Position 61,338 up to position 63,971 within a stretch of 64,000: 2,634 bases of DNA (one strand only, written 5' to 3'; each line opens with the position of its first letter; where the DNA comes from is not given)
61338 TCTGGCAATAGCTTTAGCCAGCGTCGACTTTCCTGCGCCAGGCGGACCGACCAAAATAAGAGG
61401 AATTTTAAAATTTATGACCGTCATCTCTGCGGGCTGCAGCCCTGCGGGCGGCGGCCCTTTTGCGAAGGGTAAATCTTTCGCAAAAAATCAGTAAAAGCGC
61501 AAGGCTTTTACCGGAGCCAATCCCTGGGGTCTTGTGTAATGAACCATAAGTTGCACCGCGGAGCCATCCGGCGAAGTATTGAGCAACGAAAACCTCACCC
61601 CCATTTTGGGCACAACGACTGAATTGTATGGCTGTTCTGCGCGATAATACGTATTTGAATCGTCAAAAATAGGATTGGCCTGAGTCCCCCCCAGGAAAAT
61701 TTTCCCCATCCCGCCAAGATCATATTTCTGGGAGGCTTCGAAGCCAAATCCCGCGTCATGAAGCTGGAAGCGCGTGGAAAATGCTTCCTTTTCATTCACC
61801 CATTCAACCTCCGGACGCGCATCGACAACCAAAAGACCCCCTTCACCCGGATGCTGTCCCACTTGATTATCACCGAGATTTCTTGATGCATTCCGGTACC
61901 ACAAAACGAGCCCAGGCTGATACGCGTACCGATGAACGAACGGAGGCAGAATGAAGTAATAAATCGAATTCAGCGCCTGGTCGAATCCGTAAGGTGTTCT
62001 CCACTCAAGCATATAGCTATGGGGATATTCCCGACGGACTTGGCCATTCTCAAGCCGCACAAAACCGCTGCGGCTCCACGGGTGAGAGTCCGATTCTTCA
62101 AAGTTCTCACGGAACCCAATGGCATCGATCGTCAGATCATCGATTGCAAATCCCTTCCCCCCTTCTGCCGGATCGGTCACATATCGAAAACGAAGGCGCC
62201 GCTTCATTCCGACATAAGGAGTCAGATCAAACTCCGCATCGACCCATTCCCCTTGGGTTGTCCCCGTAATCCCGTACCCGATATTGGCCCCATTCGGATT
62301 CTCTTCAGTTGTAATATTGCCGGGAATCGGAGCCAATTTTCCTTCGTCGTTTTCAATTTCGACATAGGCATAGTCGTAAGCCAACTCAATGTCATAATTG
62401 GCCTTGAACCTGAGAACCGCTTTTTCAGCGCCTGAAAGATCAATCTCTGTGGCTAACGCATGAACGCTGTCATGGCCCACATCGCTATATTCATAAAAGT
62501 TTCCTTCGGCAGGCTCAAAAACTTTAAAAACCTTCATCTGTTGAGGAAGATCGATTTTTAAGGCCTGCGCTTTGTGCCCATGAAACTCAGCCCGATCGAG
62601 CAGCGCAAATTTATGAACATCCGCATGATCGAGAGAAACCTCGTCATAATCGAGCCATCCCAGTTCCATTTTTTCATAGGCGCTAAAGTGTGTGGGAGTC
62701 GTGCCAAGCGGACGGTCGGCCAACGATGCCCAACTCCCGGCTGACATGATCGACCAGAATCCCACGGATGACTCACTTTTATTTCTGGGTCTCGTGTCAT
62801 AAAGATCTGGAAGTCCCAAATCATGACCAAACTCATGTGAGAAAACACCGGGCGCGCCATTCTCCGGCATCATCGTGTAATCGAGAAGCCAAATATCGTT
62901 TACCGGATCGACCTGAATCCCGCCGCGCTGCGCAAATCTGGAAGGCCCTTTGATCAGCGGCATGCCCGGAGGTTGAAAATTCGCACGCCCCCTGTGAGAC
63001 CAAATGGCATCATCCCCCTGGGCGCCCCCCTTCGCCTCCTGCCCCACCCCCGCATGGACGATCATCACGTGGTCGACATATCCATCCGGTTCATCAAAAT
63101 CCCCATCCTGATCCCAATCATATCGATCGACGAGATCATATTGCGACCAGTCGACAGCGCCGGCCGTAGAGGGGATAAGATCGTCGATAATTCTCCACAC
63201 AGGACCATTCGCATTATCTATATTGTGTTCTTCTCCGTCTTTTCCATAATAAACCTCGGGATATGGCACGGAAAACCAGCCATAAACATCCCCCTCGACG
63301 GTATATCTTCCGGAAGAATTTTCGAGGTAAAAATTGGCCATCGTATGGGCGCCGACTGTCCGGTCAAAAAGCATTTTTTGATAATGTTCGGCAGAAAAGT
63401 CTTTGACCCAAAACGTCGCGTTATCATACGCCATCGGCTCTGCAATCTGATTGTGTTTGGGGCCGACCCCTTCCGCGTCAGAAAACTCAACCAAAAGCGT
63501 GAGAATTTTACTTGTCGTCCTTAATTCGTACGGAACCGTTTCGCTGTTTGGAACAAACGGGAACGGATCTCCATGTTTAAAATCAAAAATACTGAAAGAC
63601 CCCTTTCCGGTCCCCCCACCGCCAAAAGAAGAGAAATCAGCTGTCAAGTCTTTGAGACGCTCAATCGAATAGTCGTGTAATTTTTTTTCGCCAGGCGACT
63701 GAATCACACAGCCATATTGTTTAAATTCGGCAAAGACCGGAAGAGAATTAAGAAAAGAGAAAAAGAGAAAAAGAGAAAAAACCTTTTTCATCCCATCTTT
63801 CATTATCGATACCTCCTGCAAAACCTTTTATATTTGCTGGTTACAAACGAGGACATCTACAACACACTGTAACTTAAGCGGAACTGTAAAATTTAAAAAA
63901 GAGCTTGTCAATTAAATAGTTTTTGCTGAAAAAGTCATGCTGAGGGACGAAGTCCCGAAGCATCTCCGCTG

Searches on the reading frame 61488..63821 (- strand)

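Call 62: search_protein_families(library=pfam, proteins=[window:61488-63821:-], max_evalue=0.0001)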
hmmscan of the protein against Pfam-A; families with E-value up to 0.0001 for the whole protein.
window:61488-63821:- (777 aa): 3 families
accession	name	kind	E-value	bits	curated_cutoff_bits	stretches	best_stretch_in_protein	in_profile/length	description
PF05547.17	Peptidase_M6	-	1.4e-78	264.6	22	1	101-384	10-282/294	Immune inhibitor A peptidase M6, catalytic domain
PF20773.4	InhA-like_MAM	-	8e-33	114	26.9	1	419-589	16-188/191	Immune inhibitor A-like, MAM domain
PF20774.2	InhA-like_VEG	-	2.2e-29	103.1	27.6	1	598-757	3-157/158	Immune inhibitor A-like metallopeptidase, VEG domain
